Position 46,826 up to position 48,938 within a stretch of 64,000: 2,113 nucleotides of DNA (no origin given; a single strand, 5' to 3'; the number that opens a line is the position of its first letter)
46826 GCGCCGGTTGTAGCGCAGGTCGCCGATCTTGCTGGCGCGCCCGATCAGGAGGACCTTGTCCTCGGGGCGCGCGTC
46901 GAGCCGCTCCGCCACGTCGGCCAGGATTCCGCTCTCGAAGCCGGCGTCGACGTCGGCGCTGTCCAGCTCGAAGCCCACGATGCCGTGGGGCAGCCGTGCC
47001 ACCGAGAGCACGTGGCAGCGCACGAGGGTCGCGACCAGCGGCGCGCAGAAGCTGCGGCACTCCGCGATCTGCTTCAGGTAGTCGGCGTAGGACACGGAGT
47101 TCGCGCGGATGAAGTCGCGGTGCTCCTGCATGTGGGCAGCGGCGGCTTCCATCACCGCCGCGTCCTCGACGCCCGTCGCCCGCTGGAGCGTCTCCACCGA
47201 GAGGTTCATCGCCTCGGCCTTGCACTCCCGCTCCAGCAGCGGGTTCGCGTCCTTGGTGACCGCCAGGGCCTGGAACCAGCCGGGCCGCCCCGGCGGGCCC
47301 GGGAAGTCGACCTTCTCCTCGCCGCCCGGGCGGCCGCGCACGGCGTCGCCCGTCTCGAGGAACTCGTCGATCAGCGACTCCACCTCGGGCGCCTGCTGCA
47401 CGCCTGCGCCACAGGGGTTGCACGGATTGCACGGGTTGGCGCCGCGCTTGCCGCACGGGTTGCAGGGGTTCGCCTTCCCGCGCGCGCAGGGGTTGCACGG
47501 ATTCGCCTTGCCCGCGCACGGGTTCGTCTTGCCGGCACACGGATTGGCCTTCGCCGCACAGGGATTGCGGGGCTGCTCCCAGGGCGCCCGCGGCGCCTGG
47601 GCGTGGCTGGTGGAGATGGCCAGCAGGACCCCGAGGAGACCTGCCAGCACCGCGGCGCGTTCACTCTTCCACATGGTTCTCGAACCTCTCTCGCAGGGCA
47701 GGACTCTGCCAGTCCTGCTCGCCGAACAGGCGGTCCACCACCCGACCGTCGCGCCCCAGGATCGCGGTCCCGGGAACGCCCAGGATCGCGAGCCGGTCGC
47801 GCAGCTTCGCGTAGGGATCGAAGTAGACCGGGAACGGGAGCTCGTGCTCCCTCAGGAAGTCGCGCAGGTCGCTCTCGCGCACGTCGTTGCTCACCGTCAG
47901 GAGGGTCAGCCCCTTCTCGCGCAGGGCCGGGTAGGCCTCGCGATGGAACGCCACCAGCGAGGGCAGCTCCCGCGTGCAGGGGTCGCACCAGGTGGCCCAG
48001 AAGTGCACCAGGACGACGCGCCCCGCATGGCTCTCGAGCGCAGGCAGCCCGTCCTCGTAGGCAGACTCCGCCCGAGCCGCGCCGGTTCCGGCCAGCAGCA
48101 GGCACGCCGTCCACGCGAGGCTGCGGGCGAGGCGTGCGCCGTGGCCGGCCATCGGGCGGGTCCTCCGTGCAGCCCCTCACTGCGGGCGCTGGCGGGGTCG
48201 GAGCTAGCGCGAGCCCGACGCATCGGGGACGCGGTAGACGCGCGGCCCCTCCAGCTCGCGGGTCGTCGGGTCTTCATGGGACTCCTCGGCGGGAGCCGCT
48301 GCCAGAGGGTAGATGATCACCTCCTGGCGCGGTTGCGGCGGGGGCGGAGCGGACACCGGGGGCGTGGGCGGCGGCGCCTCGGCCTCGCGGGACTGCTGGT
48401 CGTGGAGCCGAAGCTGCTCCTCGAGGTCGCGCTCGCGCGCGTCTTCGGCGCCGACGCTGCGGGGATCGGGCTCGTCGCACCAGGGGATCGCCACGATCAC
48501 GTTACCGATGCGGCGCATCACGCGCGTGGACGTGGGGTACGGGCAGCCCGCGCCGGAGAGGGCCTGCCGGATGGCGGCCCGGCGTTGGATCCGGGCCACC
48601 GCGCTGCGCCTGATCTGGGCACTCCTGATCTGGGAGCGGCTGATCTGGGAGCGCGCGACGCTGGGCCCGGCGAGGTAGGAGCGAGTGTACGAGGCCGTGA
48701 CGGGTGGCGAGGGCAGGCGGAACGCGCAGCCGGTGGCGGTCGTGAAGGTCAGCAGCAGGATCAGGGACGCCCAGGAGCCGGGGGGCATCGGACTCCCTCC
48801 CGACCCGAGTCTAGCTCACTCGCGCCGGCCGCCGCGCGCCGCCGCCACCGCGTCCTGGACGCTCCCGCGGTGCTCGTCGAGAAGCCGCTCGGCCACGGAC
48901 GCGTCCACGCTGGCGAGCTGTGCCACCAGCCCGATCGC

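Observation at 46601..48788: Lipoprotein, TlpA oxidoreductase and a secreted OmpA-like protein with ten NPC cysteine repeats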

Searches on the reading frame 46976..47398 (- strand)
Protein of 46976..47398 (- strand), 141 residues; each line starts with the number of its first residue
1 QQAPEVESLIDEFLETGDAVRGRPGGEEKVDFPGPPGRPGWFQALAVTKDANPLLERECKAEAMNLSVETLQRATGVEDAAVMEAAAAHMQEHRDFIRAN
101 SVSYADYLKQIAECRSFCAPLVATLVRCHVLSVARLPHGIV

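Call 49: search_protein_representatives(protein=window:46976-47398:-)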
Query: 141 residues. Proteins with E-value up to 0.001 (for the whole library): 56; up to 1e-10: 27; up to 1e-30: 12. The best 56 are listed.
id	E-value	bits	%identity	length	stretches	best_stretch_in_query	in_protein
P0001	3.6e-87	305.7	99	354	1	1-141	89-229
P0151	3.1e-47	176.4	58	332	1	2-141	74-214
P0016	1.1e-46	174.7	59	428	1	4-141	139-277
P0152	1.1e-46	174.6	56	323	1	2-141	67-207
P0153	2.3e-45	170.4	56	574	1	2-141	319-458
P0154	5.9e-41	156.1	51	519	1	3-140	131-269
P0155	8.4e-41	155.6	52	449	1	5-140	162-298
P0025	1.3e-39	151.8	56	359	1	4-141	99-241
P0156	1.3e-38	148.5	49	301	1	3-140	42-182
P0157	6.7e-36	139.7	52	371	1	5-141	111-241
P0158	1.2e-32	129.2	49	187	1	4-127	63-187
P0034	2.2e-32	128.3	48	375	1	2-141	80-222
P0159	1.6e-30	122.3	45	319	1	10-141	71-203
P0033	1.6e-30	122.3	46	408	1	3-141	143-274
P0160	1.0e-19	87.3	43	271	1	5-141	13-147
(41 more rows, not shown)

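Call 73: search_protein_families(library=pfam, proteins=[window:46976-47398:-], max_evalue=10)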
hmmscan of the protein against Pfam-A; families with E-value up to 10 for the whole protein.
seq(141 aa): 2 families
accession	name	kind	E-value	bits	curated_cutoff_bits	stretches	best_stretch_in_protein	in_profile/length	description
PF03836.20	RasGAP_C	-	0.22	12.1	26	1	77-111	49-83/137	RasGAP C-terminus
PF21650.2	DnaG_cat_HB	-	0.29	11.7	27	1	90-117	8-35/63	DNA primase DnaG, catalytic core, helical bundle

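Call 81: predict_structure(alignment_id=A3)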
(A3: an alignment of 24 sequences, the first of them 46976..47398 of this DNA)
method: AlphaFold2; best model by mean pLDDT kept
length: 141 residues; sequences in the alignment: 24
mean_pLDDT: 84.2   pTM: 0.77
mean pLDDT of the five models: 84.2, 83.7, 80.4, 79.3, 76.5
residues with pLDDT >= 90: 49; 70-90: 77; 50-70: 13; < 50: 2
segments of 3 or more residues with pLDDT < 50: none
pLDDT, mean of each block of 10 residues (from residue 1): 77 84 88 77 69 80 91 90 90 89 91 91 88 76 47
secondary structure, 60 per line:
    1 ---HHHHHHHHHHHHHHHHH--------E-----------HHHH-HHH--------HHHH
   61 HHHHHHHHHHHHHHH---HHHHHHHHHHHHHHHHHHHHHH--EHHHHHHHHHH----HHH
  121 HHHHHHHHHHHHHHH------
elements in order: H4-20 H41-44 H57-75 H79-100 H104-113 H118-135

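Call 83: fold_search(model_id=the predicted structure, library=pdb)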
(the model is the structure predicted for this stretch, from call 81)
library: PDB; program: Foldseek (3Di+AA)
matches with E <= 10: 65; with E <= 0.001: 0
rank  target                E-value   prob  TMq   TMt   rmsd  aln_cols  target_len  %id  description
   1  3og6_A                3.7e-01  0.12  0.20  0.20  17.3       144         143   12  The crystal structure of human interferon lambda 1 complexed with its high affinity receptor in space group P212121 (released 2010-10-20)
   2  4ni7_A                8.0e-01  0.07  0.17  0.16  17.7       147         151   14  Crystal structure of human interleukin 6 in complex with a modified nucleotide aptamer (SOMAMER SL1025) (released 2014-01-22)
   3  4ni9_A                8.9e-01  0.07  0.19  0.19  16.2       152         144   13  Crystal structure of human interleukin 6 in complex with a modified nucleotide aptamer (SOMAMER SL1025), FORM 2 (released 2014-01-22)
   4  3og4_A                1.2e+00  0.07  0.19  0.20  17.8       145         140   12  The crystal structure of human interferon lambda 1 complexed with its high affinity receptor in space group P21212 (released 2010-10-20)
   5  3dlq_I                1.4e+00  0.08  0.21  0.22  16.4       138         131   12  Crystal structure of the IL-22/IL-22R1 complex (released 2008-08-19)
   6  9bpv_C                1.4e+00  0.06  0.19  0.18  17.0       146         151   10  Structure of the IFN-lambda3/IFN-lambdaR1/IL-10Rbeta receptor complex with an engineered IL-10Rbeta (released 2025-01-29)
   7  5nl1_B                1.5e+00  0.03  0.15  0.15  16.5       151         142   12  Shigella IpaA-VBS3/TBS in complex with the Talin VBS1 domain 488-512 (released 2018-05-16)
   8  5t5w_C                1.5e+00  0.05  0.17  0.16  17.0       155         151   11  Structure of an affinity matured lambda-IFN/IFN-lambdaR1/IL-10Rbeta receptor complex (released 2017-03-29)
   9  3hhc_A                1.9e+00  0.06  0.20  0.19  17.1       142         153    9  Interferon-lambda is functionally an interferon but structurally related to the IL-10 family (released 2009-07-21)
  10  5nl1_A                1.9e+00  0.04  0.16  0.16  16.3       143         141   12  Shigella IpaA-VBS3/TBS in complex with the Talin VBS1 domain 488-512 (released 2018-05-16)
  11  3hhc_B                2.1e+00  0.05  0.20  0.18  17.3       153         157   10  Interferon-lambda is functionally an interferon but structurally related to the IL-10 family (released 2009-07-21)
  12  1buy                  2.1e+00  0.04  0.18  0.16  17.4       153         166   11  HUMAN ERYTHROPOIETIN, NMR MINIMIZED AVERAGE STRUCTURE (released 1999-09-10)
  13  9div_B                2.4e+00  0.06  0.18  0.18  15.1       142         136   13  The crystal structure of de novo designed ChuA binding protein C8 (released 2025-05-21)
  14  8giy_C                2.4e+00  0.03  0.15  0.08  14.2       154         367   14  E. coli clamp loader with closed clamp (released 2024-03-27)
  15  6w2v_A                3.0e+00  0.04  0.18  0.14  13.9       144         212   17  Junction 23, DHR14-DHR18 (released 2020-04-15)
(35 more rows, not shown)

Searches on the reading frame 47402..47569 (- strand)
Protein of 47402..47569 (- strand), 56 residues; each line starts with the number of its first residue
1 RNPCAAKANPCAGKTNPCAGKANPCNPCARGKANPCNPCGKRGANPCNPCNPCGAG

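Call 34: find_homologous_proteins(query=window:47402-47569:-, max_evalue=0.001)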
Query seq(56 aa) (56 aa): 19 proteins with E <= 0.001 among 206 candidates.
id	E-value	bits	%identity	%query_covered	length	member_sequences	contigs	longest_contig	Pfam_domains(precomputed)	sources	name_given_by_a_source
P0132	4.2e-10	57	74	63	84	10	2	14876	-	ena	-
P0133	7.6e-9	53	67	86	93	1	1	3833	-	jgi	jgi:hypothetical protein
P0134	5.0e-8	51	69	95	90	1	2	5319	-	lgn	-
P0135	4.3e-7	48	67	63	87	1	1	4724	-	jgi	jgi:hypothetical protein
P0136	4.7e-7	48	64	68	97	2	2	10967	-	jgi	jgi:hypothetical protein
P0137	2.1e-6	46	62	88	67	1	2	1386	-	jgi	jgi:hypothetical protein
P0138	7.6e-6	44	70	82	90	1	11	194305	-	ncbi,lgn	-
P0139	8.4e-6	44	56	98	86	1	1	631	-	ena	-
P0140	1.7e-5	43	65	84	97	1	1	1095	-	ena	-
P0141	2.6e-5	42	64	63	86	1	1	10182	-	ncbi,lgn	ncbi:MAG: hypothetical protein WBB82_01535 [Limnothrix sp.]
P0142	3.7e-5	42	76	59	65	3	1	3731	-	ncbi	-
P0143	4.2e-5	41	70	71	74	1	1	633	-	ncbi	-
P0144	1.1e-4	40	71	73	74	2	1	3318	-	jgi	jgi:hypothetical protein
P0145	1.4e-4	40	65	82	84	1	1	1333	-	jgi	jgi:hypothetical protein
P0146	2.1e-4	39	76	61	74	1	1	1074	-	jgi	jgi:hypothetical protein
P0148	4.1e-4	38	69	73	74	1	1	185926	-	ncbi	-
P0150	7.0e-4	38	69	89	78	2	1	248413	-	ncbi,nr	ncbi:hypothetical protein C6502_21270 [Candidatus Poribacteria bacterium]|nr:MAG: hypothetical prote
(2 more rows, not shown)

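Call 37: find_encoding_contigs(protein=P0138, flank=5000, max_places=2)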
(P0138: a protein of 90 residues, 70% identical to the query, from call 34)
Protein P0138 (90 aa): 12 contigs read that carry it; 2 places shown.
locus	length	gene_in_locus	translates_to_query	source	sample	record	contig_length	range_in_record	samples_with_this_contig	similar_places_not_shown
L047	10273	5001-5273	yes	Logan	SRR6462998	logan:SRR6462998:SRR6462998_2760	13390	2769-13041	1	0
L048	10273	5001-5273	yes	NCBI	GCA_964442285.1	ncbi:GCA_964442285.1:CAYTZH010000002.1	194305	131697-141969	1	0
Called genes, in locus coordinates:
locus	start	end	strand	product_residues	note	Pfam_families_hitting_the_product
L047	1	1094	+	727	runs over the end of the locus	PF16927:HisKA_7TM, PF00072:Response_reg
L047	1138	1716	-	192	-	PF03886:ABC_trans_aux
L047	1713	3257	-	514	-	PF02470:MlaD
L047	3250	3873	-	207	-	PF04403:PqiA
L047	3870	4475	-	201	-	PF04403:PqiA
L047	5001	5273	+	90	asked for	-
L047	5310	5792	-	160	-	PF08327:AHSA1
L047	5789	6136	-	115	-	PF25213:HVO_A0261_N, PF13545:HTH_Crp_2 (weak), PF08100:Dimerisation (weak), PF12840:HTH_20, PF01022:HTH_5, PF12802:MarR_2, PF01047:MarR (weak), PF09339:HTH_IclR (weak)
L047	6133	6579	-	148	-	PF00903:Glyoxalase, PF18029:Glyoxalase_6 (weak)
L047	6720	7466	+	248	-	PF03358:FMN_red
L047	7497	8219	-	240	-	PF03372:Exo_endo_phos, PF23226:Exo_endo_phos_PGAP2IP (weak)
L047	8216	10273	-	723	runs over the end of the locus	PF00614:PLDc (weak), PF13091:PLDc_2 (weak), PF09335:VTT_dom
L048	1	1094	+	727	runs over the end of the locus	PF16927:HisKA_7TM, PF00072:Response_reg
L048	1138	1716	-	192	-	PF03886:ABC_trans_aux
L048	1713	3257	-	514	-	PF02470:MlaD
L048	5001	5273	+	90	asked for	-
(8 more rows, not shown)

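Call 38: find_encoding_contigs(protein=P0148, flank=5000, max_places=1)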
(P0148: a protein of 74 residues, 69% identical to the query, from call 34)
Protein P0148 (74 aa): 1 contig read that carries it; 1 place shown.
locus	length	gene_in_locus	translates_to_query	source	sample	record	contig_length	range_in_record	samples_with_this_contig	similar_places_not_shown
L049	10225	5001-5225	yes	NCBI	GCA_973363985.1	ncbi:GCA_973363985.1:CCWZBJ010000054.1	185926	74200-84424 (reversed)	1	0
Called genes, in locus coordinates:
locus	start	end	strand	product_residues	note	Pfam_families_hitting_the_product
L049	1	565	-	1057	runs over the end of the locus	PF00873:ACR_tran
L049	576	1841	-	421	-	PF25971:CzcB_N, PF25973:BSH_CzcB, PF25954:Beta-barrel_RND_2, PF25975:CzcB_C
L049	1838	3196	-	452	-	PF02321:OEP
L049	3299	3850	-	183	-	-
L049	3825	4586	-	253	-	PF00106:adh_short, PF08659:KR, PF13561:adh_short_C2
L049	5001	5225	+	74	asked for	-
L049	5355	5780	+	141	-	PF07291:MauE (weak)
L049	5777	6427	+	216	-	-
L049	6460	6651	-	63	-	-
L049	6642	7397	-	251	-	PF02683:DsbD_TM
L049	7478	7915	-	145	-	PF00085:Thioredoxin (weak)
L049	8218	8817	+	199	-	PF02627:CMD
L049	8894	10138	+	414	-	PF14522:Cytochrome_C7 (faint), PF22113:Mtrc-MtrF_II-IV_dom (faint), PF13435:Cytochrome_C554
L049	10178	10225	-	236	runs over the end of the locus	PF06532:NrsF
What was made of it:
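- L049 carries CcdA plus thioredoxin, CzcCBA, MauE and NrsF nearby (call 38).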

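Call 39: find_encoding_contigs(protein=P0150, flank=5000, max_places=1)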
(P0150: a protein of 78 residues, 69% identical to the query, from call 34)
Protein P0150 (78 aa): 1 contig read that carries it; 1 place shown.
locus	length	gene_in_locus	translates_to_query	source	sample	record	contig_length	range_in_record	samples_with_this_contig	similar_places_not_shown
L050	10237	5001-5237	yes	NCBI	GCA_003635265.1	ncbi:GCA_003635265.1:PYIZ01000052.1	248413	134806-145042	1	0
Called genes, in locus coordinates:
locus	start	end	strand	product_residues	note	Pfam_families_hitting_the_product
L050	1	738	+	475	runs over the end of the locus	-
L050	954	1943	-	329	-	PF04015:DUF362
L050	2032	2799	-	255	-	PF01261:AP_endonuc_2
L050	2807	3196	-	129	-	PF00903:Glyoxalase, PF13669:Glyoxalase_4 (weak)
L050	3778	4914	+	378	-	PF01385:OrfB_IS605, PF07282:Cas12f1-like_TNB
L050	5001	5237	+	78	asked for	-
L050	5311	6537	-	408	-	PF12323:HTH_OrfB_IS605, PF01385:OrfB_IS605, PF07282:Cas12f1-like_TNB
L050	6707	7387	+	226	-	PF00535:Glycos_transf_2, PF13641:Glyco_tranf_2_3 (weak)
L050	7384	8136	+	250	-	PF00027:cNMP_binding, PF13545:HTH_Crp_2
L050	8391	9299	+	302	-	-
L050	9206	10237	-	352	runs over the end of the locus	PF00149:Metallophos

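Call 66: search_protein_families(library=ncbifam, proteins=[P0138, P0148, P0132, P0134, P0150, P0142], max_evalue=0.1)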
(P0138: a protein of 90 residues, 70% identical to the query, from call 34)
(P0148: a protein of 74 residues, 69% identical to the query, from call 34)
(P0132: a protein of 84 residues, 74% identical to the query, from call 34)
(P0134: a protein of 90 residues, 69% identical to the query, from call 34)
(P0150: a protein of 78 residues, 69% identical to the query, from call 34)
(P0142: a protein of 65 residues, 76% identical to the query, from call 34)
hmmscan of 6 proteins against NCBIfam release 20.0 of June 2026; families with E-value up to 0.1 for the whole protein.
P0138 (90 aa): 0 families

P0148 (74 aa): 0 families

P0132 (84 aa): 0 families

P0134 (90 aa): 0 families

P0150 (78 aa): 0 families

P0142 (65 aa): 0 families

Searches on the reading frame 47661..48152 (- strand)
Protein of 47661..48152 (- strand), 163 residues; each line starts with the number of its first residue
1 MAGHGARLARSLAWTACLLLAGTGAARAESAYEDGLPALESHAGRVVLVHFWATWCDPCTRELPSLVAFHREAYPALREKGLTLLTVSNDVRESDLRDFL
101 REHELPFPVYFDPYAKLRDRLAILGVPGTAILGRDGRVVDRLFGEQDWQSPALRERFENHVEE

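Call 3: search_protein_families(library=pfam, proteins=[window:47661-48152:-], max_evalue=0.1)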
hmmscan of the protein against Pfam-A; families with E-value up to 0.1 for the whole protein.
window:47661-48152:- (163 aa): 6 families
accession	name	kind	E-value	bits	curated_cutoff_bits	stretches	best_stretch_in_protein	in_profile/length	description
PF00578.27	AhpC-TSA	-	4e-15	56.3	26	1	39-139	20-122/124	AhpC/TSA family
PF08534.16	Redoxin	-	1.8e-11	44.5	26.6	1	40-145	24-135/148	Redoxin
PF13905.12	Thioredoxin_8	-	4e-11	43.6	27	1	44-138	1-94/94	Thioredoxin-like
PF00085.26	Thioredoxin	-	0.00017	22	23.5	1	44-70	18-44/103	Thioredoxin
PF13911.12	AhpC-TSA_2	-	0.00088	20.1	27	1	73-121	5-52/114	AhpC/TSA antioxidant enzyme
PF13899.12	Thioredoxin_7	-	0.0019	18.7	27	1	29-113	3-83/83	Thioredoxin-like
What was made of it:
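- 47661..48152 (-): Exported TlpA/ResA-type thiol:disulfide oxidoreductase, 163 aa. The active site WCDPC (C56, C59) lies at 47976-47987. Pfam gives AhpC-TSA at 4e-15, Redoxin at 1.8e-11 and Thioredoxin_8 at 4e-11 (call 3).
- On TlpA / ResA / DsbE-type periplasmic thiol:disulfide oxidoreductase: Pfam gives AhpC-TSA, Redoxin and Thioredoxin_8 (call 3).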

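Call 4: search_protein_families(library=ncbifam, proteins=[window:47661-48152:-], max_evalue=0.1)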
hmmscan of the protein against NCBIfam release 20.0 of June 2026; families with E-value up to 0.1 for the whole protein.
window:47661-48152:- (163 aa): 13 families
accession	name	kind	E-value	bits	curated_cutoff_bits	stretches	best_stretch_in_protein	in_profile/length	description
NF002854.0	PRK03147.1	subfamily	2e-20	73.4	170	1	39-147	57-161/176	thiol-disulfide oxidoreductase ResA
NF041202.1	StoA_CxxC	exception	3.8e-16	59.4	210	1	42-144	50-150/163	endospore biogenesis thiol-disulfide oxidoreductase StoA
NF047696.1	ThlDiSintTplARhiz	equivalog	1.1e-12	48.2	230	1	38-150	91-205/219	thiol:disulfide interchange protein TlpA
TIGR00385.1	dsbE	subfamily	3.9e-09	36.3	123.15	1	42-147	61-159/173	DsbE family thiol:disulfide interchange protein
NF041054.1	WAxxUGC_long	equivalog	1.3e-08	34.6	300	1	39-139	99-195/354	ResA-like WAxxUGC motif-containing protein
TIGR01068.1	thioredoxin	equivalog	2.5e-06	27.6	96.8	1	44-71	14-41/101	thioredoxin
NF010625.0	PRK14018.1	equivalog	3e-05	22.7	522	1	45-145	57-159/521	bifunctional peptide-methionine (S)-S-oxide reductase MsrA/peptide-methionine (R)-S-oxide reductase MsrB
NF045694.1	seleno_TsoB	exception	0.00024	19.3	805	1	12-87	444-515/572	rhodanese/DsbD fusion-like selenoprotein TsoB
NF008229.0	PRK10996.1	equivalog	0.0004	20.1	125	1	45-64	53-72/141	thioredoxin TrxC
NF053650.1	PerredPrxQDein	equivalog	0.0013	18.8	260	1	38-120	15-92/148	thioredoxin-dependent peroxiredoxin PrxQ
NF047697.1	ThioredTrxAClost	equivalog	0.0016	18.6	140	1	44-70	17-43/105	thioredoxin TrxA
NF006898.0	PRK09381.1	equivalog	0.004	17.5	138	1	43-66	20-43/109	thioredoxin TrxA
NF011941.0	PRK15412.1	equivalog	0.024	14.2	359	1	43-136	67-153/185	thiol:disulfide interchange protein DsbE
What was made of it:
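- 47661..48152 (-): NCBIfam gives ResA at 2e-20 and TlpA at 1e-12, both below the equivalog cutoffs (call 4).
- On TlpA / ResA / DsbE-type periplasmic thiol:disulfide oxidoreductase: ResA scores 73.4 against 170, StoA 59.4 against 210, TlpA 48.2 against 230 and DsbE 36.3 against 123 (call 4).
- Closest known: TlpA / ResA / CcmG periplasmic thiol:disulfide reductases with dedicated clients. Different: It scores far below the equivalog cutoffs, at 73 against 170 bits for ResA and 48 against 230 bits for TlpA (call 4).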

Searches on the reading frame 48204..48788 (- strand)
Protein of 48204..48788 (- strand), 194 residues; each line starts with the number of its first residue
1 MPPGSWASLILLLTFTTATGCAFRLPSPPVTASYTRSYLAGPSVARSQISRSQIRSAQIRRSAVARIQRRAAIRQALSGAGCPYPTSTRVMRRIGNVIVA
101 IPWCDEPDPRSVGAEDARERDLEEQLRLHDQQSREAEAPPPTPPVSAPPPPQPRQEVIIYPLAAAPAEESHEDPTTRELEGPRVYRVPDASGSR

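Call 3: search_protein_families(library=pfam, proteins=[window:48204-48788:-], max_evalue=0.1)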
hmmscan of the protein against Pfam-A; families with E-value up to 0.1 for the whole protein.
window:48204-48788:- (194 aa): 0 families

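Call 4: search_protein_families(library=ncbifam, proteins=[window:48204-48788:-], max_evalue=0.1)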
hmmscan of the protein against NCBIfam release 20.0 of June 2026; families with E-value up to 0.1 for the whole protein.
window:48204-48788:- (194 aa): 0 families
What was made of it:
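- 48204..48788 (-): Probable lipoprotein, 194 aa. It has a TATGC lipobox and two further conserved Cys (GCPYP, IPWC). It is restricted to a narrow lineage. It has no Pfam or NCBIfam hit (calls 3, 4).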

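Call 56: find_homologous_proteins(query=window:48204-48788:-, max_evalue=0.001)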
Query window:48204-48788:- (194 aa): 4 proteins with E <= 0.001 among 903 candidates.
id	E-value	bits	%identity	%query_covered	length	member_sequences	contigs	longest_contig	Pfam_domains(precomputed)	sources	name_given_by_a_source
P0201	4.0e-119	414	100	100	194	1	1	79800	-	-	-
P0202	6.5e-100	351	86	100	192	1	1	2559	-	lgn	-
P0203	3.2e-93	329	82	100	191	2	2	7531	-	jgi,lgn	jgi:hypothetical protein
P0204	1.5e-71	258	65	100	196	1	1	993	-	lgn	-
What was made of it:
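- The lipoprotein is confined to four sequence clusters (call 56).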

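Call 57: find_encoding_contigs(protein=P0203, flank=6000, max_places=2)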
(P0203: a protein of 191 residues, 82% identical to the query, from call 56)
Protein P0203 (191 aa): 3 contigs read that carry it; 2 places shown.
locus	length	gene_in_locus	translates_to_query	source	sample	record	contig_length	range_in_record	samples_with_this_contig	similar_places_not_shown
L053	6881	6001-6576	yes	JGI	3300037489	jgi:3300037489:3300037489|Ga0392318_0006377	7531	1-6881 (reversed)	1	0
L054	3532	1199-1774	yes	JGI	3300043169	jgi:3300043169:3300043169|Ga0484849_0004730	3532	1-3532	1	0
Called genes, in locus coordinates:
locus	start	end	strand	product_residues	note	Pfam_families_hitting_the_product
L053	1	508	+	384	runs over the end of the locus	PF01593:Amino_oxidase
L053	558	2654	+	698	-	PF05170:AsmA, PF05359:DUF748, PF13116:YhdP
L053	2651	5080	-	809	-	PF00488:MutS_V, PF20297:MSSS (faint), PF01713:Smr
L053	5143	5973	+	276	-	PF13580:SIS_2, PF22645:GKRP_SIS_N, PF01380:SIS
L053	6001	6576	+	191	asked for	-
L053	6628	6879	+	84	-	?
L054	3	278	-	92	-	?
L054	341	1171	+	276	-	PF13580:SIS_2, PF22645:GKRP_SIS_N, PF01380:SIS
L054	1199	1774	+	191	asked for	-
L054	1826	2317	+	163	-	PF00578:AhpC-TSA, PF08534:Redoxin, PF13905:Thioredoxin_8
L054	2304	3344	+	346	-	PF00691:OmpA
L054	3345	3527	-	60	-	PF00441:Acyl-CoA_dh_1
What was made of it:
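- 48204..48788 (-): The gene order SIS gene, lipoprotein, TlpA, OmpA-like is the same in L054 (call 57).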
